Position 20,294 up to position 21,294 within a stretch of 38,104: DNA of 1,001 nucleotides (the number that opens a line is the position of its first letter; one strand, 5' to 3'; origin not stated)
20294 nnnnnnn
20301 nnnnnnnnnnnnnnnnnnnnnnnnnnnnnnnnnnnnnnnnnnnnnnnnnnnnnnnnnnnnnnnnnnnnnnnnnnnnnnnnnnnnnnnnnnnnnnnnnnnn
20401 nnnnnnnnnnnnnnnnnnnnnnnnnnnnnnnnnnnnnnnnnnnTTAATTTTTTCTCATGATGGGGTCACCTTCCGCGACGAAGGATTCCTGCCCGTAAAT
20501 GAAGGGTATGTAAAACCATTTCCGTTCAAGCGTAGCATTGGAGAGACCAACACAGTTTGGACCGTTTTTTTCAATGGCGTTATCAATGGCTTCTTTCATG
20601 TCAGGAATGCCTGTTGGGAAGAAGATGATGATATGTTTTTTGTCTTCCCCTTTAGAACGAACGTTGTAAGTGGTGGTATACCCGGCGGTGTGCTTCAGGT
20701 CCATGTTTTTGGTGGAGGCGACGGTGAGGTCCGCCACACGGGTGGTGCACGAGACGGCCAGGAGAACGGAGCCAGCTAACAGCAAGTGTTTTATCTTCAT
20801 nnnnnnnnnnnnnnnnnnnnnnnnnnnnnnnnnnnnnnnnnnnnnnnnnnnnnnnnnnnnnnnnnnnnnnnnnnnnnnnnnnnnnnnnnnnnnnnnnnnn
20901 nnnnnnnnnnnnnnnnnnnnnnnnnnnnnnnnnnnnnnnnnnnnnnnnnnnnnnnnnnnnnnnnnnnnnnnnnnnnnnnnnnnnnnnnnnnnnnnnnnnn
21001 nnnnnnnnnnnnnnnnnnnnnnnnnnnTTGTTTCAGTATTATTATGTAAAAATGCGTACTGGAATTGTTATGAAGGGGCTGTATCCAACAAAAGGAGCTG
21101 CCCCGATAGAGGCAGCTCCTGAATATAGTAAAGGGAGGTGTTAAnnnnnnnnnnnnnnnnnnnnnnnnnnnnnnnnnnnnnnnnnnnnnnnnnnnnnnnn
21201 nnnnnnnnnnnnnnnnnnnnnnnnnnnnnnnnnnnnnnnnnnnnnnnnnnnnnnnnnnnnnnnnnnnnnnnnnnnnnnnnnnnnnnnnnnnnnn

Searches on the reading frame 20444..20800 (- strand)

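Call 3: search_protein_families(library=pfam, proteins=[window:20444-20800:-], max_evalue=0.1)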
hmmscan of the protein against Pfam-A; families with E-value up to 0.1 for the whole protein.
window:20444-20800:- (118 aa): 1 family
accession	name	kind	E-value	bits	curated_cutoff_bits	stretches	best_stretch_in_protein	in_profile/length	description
PF11422.13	IBP39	-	0.072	13.3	25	1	52-110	105-164/179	Initiator binding protein 39 kDa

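Call 4: search_protein_families(library=padloc, proteins=[window:20444-20800:-], max_evalue=0.1)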
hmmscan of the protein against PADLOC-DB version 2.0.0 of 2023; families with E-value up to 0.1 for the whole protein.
window:20444-20800:- (118 aa): 0 families

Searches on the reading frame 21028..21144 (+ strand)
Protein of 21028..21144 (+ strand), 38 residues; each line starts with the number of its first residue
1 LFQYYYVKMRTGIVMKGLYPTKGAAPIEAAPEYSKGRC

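Call 71: search_protein_families(library=pfam, proteins=[window:21028-21144:+], max_evalue=0.1)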
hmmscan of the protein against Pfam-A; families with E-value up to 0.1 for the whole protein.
window:21028-21144:+ (38 aa): 0 families
